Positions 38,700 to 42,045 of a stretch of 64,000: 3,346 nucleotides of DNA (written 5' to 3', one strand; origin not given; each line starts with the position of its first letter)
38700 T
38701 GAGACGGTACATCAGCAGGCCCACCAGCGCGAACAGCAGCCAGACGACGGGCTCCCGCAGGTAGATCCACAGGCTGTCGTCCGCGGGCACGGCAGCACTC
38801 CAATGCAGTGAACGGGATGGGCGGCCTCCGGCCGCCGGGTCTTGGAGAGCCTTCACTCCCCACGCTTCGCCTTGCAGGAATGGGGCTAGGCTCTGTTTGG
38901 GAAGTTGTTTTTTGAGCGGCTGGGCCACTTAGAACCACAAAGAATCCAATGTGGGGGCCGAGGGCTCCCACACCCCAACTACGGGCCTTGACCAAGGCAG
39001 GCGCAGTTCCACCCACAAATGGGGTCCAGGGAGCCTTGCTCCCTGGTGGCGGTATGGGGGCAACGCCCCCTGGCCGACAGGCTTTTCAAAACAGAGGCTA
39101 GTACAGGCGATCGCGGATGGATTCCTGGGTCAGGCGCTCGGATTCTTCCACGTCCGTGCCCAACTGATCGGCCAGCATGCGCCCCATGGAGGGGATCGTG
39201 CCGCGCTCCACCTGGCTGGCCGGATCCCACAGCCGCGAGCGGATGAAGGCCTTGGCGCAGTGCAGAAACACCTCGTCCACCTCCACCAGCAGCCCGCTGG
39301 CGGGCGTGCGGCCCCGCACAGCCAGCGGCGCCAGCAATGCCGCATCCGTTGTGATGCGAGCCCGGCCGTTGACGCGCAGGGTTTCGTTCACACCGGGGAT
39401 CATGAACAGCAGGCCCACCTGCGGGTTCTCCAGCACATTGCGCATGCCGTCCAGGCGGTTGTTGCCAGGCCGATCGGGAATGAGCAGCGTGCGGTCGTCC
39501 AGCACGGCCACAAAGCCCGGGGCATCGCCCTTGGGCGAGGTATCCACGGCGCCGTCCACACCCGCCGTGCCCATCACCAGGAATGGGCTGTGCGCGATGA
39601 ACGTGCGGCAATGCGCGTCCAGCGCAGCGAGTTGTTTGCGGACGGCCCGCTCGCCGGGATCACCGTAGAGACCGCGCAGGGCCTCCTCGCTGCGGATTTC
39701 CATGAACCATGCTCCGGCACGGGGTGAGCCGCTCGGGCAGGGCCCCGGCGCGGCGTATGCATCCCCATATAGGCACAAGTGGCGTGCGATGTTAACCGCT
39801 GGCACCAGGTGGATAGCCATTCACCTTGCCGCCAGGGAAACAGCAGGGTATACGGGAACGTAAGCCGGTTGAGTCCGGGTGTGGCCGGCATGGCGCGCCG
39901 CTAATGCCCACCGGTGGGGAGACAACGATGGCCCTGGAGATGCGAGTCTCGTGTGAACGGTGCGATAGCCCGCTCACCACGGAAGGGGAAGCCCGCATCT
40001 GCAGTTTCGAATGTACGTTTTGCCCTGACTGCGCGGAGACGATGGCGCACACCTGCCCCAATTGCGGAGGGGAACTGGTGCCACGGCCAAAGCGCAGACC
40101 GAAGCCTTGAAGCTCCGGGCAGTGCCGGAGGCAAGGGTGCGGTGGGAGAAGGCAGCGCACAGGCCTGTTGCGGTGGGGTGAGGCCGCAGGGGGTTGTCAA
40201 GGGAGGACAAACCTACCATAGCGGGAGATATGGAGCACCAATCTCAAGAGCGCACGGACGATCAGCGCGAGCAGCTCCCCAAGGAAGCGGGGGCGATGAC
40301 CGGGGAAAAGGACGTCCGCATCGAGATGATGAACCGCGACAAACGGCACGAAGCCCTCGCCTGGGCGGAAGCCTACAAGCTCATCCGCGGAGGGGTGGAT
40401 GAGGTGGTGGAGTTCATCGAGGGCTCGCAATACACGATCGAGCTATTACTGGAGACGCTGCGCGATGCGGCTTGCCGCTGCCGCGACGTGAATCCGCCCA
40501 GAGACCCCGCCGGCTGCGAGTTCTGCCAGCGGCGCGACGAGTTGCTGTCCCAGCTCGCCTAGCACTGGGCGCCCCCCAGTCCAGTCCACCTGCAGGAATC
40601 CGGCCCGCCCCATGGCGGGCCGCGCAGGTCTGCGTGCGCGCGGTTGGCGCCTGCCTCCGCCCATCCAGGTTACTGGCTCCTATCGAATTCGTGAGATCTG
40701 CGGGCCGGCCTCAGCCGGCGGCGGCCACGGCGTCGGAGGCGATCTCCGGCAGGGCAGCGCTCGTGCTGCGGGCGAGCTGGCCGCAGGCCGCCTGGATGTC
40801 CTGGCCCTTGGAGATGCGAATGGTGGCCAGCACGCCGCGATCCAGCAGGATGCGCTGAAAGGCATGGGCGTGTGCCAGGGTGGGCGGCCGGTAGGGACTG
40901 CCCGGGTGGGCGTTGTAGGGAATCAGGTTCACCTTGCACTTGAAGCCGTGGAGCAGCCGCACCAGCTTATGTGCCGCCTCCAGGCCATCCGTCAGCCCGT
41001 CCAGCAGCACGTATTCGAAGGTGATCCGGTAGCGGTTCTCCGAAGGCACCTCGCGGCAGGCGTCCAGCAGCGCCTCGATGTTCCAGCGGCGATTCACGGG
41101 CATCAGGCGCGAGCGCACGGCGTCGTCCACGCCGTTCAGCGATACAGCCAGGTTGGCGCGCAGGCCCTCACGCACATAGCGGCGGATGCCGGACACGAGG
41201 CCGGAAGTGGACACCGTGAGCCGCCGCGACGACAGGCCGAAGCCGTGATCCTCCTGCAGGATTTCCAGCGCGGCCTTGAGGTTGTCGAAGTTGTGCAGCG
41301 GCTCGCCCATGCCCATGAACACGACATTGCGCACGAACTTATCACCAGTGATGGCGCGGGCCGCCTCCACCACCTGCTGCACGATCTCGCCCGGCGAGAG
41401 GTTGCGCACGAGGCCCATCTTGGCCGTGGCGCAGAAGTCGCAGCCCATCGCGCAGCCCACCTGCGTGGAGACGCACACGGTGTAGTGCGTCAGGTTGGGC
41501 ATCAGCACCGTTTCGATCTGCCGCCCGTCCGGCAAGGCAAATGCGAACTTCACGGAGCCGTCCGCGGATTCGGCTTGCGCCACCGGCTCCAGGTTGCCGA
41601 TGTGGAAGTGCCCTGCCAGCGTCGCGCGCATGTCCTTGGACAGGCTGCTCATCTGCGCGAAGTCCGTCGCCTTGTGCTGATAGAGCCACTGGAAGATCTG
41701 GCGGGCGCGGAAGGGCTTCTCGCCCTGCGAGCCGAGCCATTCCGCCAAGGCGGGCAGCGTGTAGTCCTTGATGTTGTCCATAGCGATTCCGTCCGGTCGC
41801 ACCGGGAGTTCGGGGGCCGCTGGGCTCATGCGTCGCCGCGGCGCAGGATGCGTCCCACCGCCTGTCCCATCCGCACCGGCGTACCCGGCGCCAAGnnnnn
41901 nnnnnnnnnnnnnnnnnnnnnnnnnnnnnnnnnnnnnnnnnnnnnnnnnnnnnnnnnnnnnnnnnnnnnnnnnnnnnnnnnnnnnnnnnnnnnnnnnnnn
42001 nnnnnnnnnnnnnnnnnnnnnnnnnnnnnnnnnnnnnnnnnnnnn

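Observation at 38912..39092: Novel ~185-bp multi-hairpin repeat family, three dispersed intergenic copies in 64 kb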

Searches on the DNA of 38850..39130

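Call 23: search_rna_families(source=window, start=38850, end=39130, threshold=evalue, max_evalue=10, show_alignments=3)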
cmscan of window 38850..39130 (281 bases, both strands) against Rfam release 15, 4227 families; matches with E-value up to 10: 4.
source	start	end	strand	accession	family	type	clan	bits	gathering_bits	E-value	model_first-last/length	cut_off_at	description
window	39028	39069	-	RF00915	mir-760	Gene; miRNA;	-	13.3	98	5.5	1-80/80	no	mir-760 microRNA precursor family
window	39042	39073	-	RF03758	mir-2756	Gene; miRNA;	-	13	61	7.6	23-54/78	no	mir-2756 microRNA precursor family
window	38867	38928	+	RF02134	HTT-AS1_1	Gene; lncRNA;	-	11.2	200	6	177-230/230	no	HTT antisense RNA 1 conserved region 1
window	38850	38942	-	RF02161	PART1_3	Gene; lncRNA;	-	11.1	40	3.5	1-92/131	3'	Prostate androgen-regulated transcript 1 conserved region 3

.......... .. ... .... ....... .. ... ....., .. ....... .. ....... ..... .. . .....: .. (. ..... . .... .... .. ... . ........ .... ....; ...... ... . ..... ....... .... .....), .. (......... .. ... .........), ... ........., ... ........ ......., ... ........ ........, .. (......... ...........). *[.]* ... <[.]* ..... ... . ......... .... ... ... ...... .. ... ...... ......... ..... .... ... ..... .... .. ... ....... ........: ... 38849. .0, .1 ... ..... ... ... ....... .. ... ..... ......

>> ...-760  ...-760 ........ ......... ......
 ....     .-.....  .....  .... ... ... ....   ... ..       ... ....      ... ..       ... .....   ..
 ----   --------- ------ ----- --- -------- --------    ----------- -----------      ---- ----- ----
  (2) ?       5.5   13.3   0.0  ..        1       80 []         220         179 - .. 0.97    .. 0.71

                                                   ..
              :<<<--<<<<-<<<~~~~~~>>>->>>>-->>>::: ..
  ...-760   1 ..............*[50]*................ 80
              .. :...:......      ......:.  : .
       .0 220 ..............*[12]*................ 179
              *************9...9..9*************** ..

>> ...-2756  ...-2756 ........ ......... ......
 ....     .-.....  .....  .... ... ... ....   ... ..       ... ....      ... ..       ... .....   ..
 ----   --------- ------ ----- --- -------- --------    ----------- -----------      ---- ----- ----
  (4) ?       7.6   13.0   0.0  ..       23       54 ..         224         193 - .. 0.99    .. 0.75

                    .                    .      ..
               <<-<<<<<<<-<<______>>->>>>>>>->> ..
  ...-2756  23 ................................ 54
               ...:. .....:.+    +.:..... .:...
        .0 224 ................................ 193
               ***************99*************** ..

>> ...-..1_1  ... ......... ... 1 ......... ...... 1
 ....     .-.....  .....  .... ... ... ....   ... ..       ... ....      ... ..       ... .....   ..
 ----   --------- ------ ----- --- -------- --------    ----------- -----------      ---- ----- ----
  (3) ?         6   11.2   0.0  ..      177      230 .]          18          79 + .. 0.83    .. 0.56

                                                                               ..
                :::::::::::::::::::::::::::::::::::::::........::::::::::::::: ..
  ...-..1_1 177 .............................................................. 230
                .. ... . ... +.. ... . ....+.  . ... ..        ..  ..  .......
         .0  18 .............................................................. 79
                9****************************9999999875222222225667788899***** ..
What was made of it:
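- On Rfam RNA families: Only E > 3 noise at copy A (call 23).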

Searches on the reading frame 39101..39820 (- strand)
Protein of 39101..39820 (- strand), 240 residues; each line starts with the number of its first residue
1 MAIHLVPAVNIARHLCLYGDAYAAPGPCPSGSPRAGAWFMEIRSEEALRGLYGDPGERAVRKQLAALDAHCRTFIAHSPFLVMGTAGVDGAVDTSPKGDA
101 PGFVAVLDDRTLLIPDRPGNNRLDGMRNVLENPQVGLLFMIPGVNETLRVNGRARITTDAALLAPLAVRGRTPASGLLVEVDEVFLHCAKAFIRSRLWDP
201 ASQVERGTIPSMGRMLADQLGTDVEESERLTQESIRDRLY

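Call 10: search_protein_families(library=pfam, proteins=[window:39101-39820:-])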
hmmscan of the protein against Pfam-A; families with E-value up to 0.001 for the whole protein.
window:39101-39820:- (240 aa): 1 family
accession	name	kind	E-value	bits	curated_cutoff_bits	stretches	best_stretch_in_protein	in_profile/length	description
PF01243.27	PNPOx_N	-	8.9e-18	65.2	28.1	1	67-186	1-118/120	Pyridoxamine 5'-phosphate oxidase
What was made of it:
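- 39098..39703 (-): PNPOx-family gene whose TAG stop (39098-39100) lies inside copy A's right-end CTAG. Pfam PF01243 (call 10).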

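Call 47: find_homologous_proteins(query=window:39101-39820:-, max_evalue=1e-20)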
Query window:39101-39820:- (240 aa): 7996 proteins with E <= 1e-20 among 8000 candidates; the best 120 are listed.
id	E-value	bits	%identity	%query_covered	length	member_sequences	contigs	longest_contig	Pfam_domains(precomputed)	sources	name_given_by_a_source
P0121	1.5e-125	436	100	84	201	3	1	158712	PF01243.28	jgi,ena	-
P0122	2.5e-112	392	88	84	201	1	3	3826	PF01243.28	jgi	jgi:uncharacterized protein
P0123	3.5e-110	385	80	88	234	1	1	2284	PF01243.28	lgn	-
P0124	3.9e-106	372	84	84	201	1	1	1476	PF01243.28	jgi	jgi:uncharacterized protein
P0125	1.4e-104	367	84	84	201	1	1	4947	PF01243.28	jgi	jgi:uncharacterized protein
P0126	1.7e-102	360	78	84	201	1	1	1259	PF01243.28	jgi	jgi:uncharacterized protein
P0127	9.2e-102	358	79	84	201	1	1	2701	PF01243.28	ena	-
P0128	2.5e-101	356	78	84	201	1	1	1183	PF01243.28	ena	-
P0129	2.5e-101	356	79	84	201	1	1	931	PF01243.28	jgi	-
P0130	4.7e-101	355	79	84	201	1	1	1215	PF01243.28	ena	-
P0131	3.6e-100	353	78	84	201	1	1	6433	PF01243.28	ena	-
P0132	6.7e-100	352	79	84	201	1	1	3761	PF01243.28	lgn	-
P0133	8.3e-100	351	77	84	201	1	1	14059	PF01243.28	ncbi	-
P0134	1.7e-98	347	76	84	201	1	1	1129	PF01243.28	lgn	-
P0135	7.6e-98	345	76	84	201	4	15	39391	PF01243.28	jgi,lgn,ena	jgi:hypothetical protein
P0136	2.5e-96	340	77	84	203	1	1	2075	PF01243.28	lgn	-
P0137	7.3e-96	338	75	83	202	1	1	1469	PF01243.28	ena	-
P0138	6.2e-95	335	73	84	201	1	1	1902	PF01243.28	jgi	jgi:uncharacterized protein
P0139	2.5e-94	333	73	84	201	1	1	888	PF01243.28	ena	-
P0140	3.9e-94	333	73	84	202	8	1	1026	PF01243.28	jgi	jgi:PPOX class probable FMN-dependent enzyme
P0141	7.7e-94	332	73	84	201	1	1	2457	PF01243.28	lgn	-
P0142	2.0e-93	330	73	84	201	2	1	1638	PF01243.28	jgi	jgi:hypothetical protein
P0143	5.5e-90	319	72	83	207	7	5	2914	PF01243.28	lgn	-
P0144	1.1e-89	318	71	84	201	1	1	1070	PF01243.28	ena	-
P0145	2.2e-88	314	73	83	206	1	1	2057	PF01243.28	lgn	-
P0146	5.9e-88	313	71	83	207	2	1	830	PF01243.28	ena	-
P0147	2.2e-86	307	67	84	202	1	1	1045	PF01243.28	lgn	-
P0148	2.2e-86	307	68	84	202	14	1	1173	PF01243.28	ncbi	-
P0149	1.7e-85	304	67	84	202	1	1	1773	PF01243.28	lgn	-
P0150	3.8e-85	303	67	83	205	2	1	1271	PF01243.28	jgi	jgi:uncharacterized protein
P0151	1.7e-84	301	64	88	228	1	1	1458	PF01243.28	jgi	-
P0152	2.9e-84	300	70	84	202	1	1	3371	PF01243.28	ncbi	-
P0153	4.9e-84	300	65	84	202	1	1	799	PF01243.28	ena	-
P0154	6.1e-84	299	65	84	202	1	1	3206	PF01243.28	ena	-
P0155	6.3e-84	299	69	80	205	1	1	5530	PF01243.28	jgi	jgi:PPOX class probable FMN-dependent enzyme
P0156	1.3e-83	298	68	83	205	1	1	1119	PF01243.28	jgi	jgi:PPOX class probable FMN-dependent enzyme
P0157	1.1e-82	295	64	84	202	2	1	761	PF01243.28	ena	-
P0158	1.1e-82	295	67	84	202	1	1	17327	PF01243.28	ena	-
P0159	1.1e-82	295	65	84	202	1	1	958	PF01243.28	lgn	-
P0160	1.3e-82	295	66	84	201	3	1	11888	PF01243.28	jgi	jgi:PPOX class probable FMN-dependent enzyme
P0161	2.1e-82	294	66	83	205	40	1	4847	PF01243.28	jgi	jgi:uncharacterized protein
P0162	2.6e-82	294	66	83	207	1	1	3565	PF01243.28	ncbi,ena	-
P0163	2.7e-82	294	66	83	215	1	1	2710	PF01243.28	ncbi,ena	-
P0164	3.4e-82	294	68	81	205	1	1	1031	PF01243.28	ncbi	-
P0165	4.1e-82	293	66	83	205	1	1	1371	PF01243.28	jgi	jgi:PPOX class probable FMN-dependent enzyme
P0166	4.3e-82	293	66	83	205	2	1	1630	PF01243.28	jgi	jgi:PPOX class probable FMN-dependent enzyme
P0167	5.2e-82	293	67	81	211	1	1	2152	PF01243.28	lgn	-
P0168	6.7e-82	293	70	80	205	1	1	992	PF01243.28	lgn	-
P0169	8.9e-82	292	64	84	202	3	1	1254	PF01243.28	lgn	-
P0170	9.9e-82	292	-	-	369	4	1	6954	PF01243.28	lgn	-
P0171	1.5e-81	292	65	84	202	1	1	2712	PF01243.28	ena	-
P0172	1.9e-81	291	66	81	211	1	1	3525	PF01243.28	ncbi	-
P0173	2.3e-81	291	64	83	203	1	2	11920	PF01243.28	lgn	-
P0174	2.5e-81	291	64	84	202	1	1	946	PF01243.28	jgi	jgi:hypothetical protein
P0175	3.2e-81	291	65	84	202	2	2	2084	PF01243.28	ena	-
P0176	3.2e-81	291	66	83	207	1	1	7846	PF01243.28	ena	-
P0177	4.0e-81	290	66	80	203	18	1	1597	PF01243.28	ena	-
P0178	5.2e-81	290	64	84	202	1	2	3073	PF01243.28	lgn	-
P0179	6.0e-81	290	66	83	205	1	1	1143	PF01243.28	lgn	-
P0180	6.4e-81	290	65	82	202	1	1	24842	PF01243.28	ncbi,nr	ncbi:MAG: pyridoxamine 5'-phosphate oxidase family protein [SAR324 cluster bacterium]|nr:pyridoxamin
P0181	6.9e-81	289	65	84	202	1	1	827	PF01243.28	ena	-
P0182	8.1e-81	289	66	83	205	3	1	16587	PF01243.28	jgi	jgi:PPOX class probable FMN-dependent enzyme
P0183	9.4e-81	289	67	83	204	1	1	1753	PF01243.28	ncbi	-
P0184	1.1e-80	289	65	83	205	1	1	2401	PF01243.28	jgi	jgi:PPOX class probable FMN-dependent enzyme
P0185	1.3e-80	288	65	84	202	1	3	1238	PF01243.28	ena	-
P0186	1.5e-80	288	68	80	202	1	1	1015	PF01243.28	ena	-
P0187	1.5e-80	288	66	80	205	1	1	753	PF01243.28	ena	-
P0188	1.7e-80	288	64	82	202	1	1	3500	PF01243.28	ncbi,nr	ncbi:MAG: pyridoxamine 5'-phosphate oxidase family protein [SAR324 cluster bacterium]|nr:pyridoxamin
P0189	2.0e-80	288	-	-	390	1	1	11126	PF01243.28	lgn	-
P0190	2.3e-80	288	65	83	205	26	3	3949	PF01243.28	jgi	jgi:PPOX class probable FMN-dependent enzyme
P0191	2.4e-80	288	63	83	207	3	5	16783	PF01243.28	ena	-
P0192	2.7e-80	287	63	84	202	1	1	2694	PF01243.28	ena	-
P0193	2.7e-80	287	68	80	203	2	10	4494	PF01243.28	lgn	-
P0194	2.8e-80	287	66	83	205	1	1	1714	PF01243.28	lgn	-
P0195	3.0e-80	287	66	83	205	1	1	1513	PF01243.28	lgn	-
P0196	3.3e-80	287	66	83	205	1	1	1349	PF01243.28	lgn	-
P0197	3.7e-80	287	66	83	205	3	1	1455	PF01243.28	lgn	-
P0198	4.3e-80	287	64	82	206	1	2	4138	PF01243.28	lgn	-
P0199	6.2e-80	286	-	-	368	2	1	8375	PF01243.28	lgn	-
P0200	7.7e-80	286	65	83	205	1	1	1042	PF01243.28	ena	-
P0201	8.5e-80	286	63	82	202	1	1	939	PF01243.28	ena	-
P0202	8.7e-80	286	66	83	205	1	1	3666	PF01243.28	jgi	jgi:PPOX class probable FMN-dependent enzyme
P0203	8.8e-80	286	65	84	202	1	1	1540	PF01243.28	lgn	-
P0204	9.4e-80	286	62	84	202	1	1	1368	PF01243.28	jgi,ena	-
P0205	9.8e-80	286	64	83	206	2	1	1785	PF01243.28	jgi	jgi:PPOX class probable FMN-dependent enzyme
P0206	1.0e-79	286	62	84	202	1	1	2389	PF01243.28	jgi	jgi:hypothetical protein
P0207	1.0e-79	286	65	83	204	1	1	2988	PF01243.28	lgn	-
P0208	1.1e-79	285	64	83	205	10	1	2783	PF01243.28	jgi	jgi:uncharacterized protein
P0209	1.3e-79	285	63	83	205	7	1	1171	PF01243.28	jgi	jgi:PPOX class probable FMN-dependent enzyme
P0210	1.3e-79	285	64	83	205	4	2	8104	PF01243.28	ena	-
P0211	1.4e-79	285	64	82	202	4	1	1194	PF01243.28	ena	-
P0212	1.5e-79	285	66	80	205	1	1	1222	PF01243.28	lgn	-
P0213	2.1e-79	285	65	83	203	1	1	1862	PF01243.28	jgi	-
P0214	2.3e-79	284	63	83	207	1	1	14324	PF01243.28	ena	-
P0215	3.3e-79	284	65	81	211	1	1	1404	PF01243.28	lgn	-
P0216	4.0e-79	284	64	83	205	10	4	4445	PF01243.28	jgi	jgi:PPOX class probable FMN-dependent enzyme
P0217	4.6e-79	283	64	83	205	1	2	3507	PF01243.28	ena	-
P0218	5.2e-79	283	66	80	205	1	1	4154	PF01243.28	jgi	jgi:uncharacterized protein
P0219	5.5e-79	283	64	83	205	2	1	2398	PF01243.28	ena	-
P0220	9.0e-79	282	62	83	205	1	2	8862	PF01243.28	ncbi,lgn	ncbi:MAG: pyridoxamine 5'-phosphate oxidase family protein [Kiloniellales bacterium]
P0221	9.4e-79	282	61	84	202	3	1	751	PF01243.28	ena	-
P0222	1.9e-78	281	65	83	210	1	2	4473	PF01243.28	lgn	-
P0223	2.1e-78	281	64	83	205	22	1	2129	PF01243.28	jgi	jgi:PPOX class probable FMN-dependent enzyme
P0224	2.3e-78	281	63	84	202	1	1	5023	PF01243.28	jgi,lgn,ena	-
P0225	2.8e-78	281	63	83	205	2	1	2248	PF01243.28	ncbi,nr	ncbi:MAG: pyridoxamine 5'-phosphate oxidase family protein [Alphaproteobacteria bacterium]|nr:pyrido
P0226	2.9e-78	281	64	83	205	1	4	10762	PF01243.28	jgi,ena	jgi:uncharacterized protein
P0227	3.9e-78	280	65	83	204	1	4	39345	PF01243.28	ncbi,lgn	-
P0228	4.0e-78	280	63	83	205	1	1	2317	PF01243.28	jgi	-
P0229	5.0e-78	280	65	83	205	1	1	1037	PF01243.28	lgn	-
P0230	6.0e-78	280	64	83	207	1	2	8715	PF01243.28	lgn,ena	-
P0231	6.3e-78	280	64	82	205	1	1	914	PF01243.28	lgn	-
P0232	6.4e-78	280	-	-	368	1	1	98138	PF01243.28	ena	-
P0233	6.7e-78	280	65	83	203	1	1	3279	PF01243.28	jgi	jgi:PPOX class probable FMN-dependent enzyme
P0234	7.4e-78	279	65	84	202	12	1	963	PF01243.28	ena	-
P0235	7.9e-78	279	63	83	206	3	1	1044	PF01243.28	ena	-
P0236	8.8e-78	279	62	83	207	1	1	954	PF01243.28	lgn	-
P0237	9.1e-78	279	64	81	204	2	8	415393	PF01243.28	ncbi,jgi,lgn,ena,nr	ncbi:MAG TPA: pyridoxamine 5'-phosphate oxidase family protein [Stellaceae bacterium]|nr:pyridoxamin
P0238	1.7e-77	278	62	83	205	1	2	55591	PF01243.28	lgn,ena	-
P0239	2.0e-77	278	67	80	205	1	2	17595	PF01243.28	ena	-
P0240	2.1e-77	278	63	83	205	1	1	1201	PF01243.28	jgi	jgi:uncharacterized protein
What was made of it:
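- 39098..39703 (-): 201-aa product identical to P0121 (call 47).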

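Call 48: find_encoding_contigs(protein=P0122, flank=3000, max_places=3)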
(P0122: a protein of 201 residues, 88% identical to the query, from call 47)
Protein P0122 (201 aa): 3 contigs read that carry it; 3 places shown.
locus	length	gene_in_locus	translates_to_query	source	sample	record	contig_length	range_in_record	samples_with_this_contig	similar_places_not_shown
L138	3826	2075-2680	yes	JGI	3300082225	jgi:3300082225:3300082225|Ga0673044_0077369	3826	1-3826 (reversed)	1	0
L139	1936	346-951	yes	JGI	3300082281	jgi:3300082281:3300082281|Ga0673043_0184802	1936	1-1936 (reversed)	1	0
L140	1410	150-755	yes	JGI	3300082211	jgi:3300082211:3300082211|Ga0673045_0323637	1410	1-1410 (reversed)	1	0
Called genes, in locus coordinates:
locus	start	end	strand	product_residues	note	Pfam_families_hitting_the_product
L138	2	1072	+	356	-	?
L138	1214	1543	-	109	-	-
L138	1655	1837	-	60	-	PF06906:DUF1272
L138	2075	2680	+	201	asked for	PF01243:PNPOx_N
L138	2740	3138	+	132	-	-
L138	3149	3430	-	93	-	-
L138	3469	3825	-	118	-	?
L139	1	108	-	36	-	?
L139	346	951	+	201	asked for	PF01243:PNPOx_N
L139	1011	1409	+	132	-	-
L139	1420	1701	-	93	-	-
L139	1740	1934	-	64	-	?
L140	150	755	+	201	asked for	PF01243:PNPOx_N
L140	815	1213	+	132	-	-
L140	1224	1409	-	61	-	?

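Call 49: find_encoding_contigs(protein=P0125, flank=3000, max_places=2)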
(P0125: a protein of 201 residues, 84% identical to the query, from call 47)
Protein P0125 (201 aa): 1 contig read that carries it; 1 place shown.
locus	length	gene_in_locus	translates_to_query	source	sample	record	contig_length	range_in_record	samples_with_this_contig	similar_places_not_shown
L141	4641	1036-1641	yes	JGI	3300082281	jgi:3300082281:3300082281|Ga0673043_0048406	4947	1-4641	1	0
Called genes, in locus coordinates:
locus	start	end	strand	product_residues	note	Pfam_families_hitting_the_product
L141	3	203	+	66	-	?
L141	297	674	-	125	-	-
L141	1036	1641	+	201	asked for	PF01243:PNPOx_N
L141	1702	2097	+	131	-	-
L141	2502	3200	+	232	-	PF01841:Transglut_core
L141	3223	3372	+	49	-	-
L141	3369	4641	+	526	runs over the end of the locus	?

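Call 50: find_encoding_contigs(protein=P0133, flank=4000, max_places=2)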
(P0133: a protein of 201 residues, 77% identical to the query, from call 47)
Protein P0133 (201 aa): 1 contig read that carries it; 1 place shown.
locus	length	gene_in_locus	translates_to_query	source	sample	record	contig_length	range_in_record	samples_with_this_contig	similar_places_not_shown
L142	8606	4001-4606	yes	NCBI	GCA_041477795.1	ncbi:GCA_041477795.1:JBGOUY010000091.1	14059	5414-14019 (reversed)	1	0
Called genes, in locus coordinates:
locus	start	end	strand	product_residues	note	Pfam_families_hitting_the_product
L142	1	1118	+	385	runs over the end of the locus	?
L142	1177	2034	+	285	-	PF02666:PS_Dcarbxylase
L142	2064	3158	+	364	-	PF21016:RlmN_N, PF04055:Radical_SAM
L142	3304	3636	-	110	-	-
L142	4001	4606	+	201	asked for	PF01243:PNPOx_N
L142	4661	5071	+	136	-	-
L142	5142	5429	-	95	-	-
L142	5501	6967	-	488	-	PF01425:Amidase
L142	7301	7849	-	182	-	-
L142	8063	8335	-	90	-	-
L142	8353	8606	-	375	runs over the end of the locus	PF01063:Aminotran_4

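Call 51: find_encoding_contigs(protein=P0135, flank=4000, max_places=3)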
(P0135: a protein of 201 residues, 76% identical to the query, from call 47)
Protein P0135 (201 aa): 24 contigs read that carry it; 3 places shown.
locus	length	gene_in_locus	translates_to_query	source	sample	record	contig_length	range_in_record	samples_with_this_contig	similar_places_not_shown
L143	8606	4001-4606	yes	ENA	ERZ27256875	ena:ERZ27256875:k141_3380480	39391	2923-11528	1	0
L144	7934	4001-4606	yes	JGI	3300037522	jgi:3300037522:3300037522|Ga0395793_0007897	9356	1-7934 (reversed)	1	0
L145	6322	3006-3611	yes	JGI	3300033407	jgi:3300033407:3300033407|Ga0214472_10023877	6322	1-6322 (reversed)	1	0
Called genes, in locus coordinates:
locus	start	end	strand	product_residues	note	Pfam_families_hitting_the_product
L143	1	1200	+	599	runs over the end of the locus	PF06480:FtsH_ext, PF06068:TIP49 (faint), PF07728:AAA_5 (weak), PF00004:AAA, PF17862:AAA_lid_3, PF01434:Peptidase_M41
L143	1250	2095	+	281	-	PF02666:PS_Dcarbxylase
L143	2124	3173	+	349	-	PF21016:RlmN_N, PF04055:Radical_SAM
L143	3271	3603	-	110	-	-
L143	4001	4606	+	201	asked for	PF01243:PNPOx_N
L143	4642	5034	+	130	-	-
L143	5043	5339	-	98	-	-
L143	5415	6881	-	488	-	PF01425:Amidase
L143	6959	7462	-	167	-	-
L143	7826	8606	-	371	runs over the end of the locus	PF01063:Aminotran_4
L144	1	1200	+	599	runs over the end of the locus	PF06480:FtsH_ext, PF06068:TIP49 (faint), PF07728:AAA_5 (weak), PF00004:AAA, PF17862:AAA_lid_3, PF01434:Peptidase_M41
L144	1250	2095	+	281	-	PF02666:PS_Dcarbxylase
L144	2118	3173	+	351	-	PF21016:RlmN_N, PF04055:Radical_SAM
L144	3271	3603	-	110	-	-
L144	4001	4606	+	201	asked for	PF01243:PNPOx_N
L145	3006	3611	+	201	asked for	PF01243:PNPOx_N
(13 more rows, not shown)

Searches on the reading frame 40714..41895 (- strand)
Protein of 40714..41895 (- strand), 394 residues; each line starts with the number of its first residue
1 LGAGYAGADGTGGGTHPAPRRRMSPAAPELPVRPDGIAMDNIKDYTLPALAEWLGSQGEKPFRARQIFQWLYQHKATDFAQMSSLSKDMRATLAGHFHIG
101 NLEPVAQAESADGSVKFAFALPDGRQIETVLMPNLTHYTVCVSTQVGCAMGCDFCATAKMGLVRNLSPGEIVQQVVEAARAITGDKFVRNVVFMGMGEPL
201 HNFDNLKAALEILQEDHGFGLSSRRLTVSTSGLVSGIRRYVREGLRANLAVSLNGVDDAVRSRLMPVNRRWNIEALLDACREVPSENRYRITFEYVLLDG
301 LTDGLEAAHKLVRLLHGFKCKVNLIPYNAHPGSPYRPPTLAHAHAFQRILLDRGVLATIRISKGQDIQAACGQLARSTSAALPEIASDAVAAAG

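Call 73: search_protein_families(library=pfam, proteins=[window:40714-41895:-], max_evalue=0.00001)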
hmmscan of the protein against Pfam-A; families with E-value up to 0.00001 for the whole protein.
window:40714-41895:- (394 aa): 2 families
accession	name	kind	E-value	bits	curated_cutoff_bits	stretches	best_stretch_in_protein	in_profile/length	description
PF21016.3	RlmN_N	-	1.1e-18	67.1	24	1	41-99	2-60/60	Ribosomal RNA large subunit methyltransferase N-terminal domain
PF04055.27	Radical_SAM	-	1.4e-16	61.6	29.5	1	143-307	2-161/166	Radical SAM superfamily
